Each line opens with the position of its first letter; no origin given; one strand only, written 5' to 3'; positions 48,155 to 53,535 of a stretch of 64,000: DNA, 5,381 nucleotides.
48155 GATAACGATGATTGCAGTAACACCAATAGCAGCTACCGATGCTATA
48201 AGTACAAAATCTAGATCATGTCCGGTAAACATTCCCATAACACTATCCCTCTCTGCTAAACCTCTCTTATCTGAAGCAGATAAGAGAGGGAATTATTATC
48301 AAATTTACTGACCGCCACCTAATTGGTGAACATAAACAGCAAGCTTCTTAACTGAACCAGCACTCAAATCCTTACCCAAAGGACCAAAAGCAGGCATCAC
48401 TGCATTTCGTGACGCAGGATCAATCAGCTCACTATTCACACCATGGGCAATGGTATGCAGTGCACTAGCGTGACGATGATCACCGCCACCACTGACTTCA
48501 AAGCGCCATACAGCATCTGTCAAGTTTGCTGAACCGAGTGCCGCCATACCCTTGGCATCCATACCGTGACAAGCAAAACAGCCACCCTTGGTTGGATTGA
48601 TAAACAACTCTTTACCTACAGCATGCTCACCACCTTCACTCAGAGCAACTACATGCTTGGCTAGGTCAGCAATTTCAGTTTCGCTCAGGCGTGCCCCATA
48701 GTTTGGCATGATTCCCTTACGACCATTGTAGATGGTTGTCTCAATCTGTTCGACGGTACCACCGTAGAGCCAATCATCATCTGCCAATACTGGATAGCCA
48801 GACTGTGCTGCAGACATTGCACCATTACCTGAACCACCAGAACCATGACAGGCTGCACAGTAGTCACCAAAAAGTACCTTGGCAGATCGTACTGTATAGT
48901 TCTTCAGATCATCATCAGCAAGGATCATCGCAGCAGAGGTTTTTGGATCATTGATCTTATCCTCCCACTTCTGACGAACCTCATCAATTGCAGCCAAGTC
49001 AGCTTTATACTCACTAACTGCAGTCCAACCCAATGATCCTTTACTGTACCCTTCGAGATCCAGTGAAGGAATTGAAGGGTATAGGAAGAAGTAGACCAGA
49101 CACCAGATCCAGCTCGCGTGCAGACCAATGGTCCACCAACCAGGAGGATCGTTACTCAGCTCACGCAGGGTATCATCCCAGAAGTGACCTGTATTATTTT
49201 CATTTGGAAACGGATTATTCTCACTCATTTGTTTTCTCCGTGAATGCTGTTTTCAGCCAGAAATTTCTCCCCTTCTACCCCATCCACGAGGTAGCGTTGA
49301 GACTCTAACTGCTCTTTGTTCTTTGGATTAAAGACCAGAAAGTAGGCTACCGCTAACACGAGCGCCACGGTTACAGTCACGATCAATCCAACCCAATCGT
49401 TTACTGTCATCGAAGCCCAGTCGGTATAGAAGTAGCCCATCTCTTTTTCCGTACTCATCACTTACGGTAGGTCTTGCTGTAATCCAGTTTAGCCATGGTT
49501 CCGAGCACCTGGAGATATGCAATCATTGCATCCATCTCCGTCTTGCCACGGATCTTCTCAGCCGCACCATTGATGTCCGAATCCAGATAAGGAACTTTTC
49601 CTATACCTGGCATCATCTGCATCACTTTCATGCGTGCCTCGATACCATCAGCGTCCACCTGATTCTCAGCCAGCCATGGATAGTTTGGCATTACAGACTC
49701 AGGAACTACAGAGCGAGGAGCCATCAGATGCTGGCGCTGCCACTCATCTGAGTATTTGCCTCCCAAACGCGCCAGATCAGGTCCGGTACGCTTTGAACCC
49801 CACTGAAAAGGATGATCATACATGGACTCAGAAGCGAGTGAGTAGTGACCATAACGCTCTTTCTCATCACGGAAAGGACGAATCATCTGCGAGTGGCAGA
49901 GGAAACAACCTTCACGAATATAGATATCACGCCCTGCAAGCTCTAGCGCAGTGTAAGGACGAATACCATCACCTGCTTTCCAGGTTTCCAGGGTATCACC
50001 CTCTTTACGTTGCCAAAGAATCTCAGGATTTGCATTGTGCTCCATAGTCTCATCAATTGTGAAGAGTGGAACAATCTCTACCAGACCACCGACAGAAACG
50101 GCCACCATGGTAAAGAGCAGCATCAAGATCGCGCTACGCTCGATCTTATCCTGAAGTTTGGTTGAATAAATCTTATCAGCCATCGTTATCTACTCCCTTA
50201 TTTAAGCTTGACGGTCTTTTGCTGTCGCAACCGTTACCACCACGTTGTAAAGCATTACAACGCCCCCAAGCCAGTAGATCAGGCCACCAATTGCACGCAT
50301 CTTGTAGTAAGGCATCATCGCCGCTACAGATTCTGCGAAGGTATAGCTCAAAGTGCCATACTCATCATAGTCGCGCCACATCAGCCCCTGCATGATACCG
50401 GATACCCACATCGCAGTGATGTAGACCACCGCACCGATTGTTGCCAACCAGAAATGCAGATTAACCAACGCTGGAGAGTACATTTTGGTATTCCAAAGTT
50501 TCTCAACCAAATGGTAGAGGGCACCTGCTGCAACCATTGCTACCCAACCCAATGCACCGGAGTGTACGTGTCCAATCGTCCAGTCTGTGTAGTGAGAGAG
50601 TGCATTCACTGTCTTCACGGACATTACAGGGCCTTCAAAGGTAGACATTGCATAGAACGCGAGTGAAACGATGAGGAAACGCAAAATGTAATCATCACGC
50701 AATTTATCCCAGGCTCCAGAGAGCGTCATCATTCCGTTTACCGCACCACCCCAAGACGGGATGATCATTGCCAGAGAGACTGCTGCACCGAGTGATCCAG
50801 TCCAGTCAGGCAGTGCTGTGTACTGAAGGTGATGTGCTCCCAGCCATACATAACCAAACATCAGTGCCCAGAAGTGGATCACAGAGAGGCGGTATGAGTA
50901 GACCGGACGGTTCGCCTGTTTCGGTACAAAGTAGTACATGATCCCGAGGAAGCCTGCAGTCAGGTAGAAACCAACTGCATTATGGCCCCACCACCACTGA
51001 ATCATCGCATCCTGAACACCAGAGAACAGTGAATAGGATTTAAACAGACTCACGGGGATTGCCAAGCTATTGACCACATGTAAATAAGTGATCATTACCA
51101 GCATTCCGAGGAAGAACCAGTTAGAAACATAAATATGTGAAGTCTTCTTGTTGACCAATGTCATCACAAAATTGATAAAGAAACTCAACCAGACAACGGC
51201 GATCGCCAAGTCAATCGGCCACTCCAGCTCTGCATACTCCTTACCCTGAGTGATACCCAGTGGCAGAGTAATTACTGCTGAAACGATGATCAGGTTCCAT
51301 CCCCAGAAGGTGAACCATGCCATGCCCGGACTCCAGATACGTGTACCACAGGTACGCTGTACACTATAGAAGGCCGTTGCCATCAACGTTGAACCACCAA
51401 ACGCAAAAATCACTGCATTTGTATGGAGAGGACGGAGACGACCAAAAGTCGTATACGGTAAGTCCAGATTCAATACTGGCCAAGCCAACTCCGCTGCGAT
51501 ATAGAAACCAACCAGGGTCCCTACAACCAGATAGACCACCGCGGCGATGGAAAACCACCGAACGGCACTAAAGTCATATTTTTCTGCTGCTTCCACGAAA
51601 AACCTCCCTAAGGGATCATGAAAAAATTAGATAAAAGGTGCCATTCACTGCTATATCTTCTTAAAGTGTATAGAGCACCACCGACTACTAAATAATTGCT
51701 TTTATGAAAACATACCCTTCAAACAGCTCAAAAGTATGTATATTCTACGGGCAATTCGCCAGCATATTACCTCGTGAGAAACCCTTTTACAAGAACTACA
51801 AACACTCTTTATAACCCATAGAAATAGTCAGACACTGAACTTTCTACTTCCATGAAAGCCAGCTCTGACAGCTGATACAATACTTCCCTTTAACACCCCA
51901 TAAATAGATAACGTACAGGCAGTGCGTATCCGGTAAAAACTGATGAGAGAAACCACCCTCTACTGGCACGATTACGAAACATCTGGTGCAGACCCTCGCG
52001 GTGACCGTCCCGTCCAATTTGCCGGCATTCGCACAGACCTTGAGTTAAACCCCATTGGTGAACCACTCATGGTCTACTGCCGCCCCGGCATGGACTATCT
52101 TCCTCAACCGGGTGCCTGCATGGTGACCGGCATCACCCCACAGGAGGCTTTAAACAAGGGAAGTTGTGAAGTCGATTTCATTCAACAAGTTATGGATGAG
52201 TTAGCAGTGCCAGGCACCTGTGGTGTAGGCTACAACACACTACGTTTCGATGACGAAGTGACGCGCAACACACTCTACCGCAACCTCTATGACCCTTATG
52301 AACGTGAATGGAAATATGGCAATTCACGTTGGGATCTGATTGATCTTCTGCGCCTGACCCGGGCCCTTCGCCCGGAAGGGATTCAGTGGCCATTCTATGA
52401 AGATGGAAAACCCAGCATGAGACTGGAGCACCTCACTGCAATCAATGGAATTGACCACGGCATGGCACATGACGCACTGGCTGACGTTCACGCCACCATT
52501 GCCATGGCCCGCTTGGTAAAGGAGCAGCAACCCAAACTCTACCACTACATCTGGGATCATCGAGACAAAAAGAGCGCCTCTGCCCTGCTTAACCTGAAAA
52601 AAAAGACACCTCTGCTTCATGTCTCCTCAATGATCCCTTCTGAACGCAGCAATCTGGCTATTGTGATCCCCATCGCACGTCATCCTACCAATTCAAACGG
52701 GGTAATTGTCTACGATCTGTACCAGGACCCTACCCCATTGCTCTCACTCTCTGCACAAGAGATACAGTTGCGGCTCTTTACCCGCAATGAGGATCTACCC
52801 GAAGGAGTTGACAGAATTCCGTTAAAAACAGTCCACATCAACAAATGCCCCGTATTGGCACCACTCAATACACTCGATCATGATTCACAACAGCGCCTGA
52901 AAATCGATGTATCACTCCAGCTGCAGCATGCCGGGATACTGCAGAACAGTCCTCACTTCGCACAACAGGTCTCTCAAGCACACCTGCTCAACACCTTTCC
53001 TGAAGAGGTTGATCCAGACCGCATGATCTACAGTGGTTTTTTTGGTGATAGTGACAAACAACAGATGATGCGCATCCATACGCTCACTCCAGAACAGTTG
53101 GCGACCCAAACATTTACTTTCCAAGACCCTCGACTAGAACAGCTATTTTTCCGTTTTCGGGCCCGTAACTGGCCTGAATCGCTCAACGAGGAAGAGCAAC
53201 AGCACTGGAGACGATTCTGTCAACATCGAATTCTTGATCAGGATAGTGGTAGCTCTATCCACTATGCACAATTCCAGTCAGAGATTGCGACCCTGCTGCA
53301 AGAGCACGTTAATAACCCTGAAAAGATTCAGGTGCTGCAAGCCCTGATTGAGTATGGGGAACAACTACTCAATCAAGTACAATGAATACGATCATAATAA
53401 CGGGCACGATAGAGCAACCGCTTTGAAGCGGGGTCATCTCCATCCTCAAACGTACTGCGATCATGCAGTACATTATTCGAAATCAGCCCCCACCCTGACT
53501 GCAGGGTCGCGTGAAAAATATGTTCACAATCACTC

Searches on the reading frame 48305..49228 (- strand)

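Call 80: search_protein_families(library=pfam, proteins=[window:48305-49228:-], max_evalue=0.0001)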
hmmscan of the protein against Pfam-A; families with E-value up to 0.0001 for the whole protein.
window:48305-49228:- (307 aa): 3 families
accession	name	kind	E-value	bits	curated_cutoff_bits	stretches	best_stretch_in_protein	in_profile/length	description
PF13442.11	Cytochrome_CBB3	-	1.8e-18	67.1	27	1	113-193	3-68/68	Cytochrome C oxidase, cbb3-type, subunit III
PF14715.11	FixP_N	-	1.4e-14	53.9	24.9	1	10-55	2-46/48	N-terminal domain of cytochrome oxidase-cbb3, FixP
PF00034.26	Cytochrom_C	-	5.1e-11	44.2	21.3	1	117-196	5-89/90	Cytochrome c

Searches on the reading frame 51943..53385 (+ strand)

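Call 80: search_protein_families(library=pfam, proteins=[window:51943-53385:+], max_evalue=0.0001)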
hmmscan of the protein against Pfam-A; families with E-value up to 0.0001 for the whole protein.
window:51943-53385:+ (480 aa): 2 families
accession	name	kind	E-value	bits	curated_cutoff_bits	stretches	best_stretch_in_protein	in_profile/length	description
PF08411.15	Exonuc_X-T_C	-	1.6e-100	336.1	27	1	207-474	1-269/269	Exonuclease C-terminal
PF00929.31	RNase_T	-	2.2e-22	80.8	24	1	8-187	2-162/164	Exonuclease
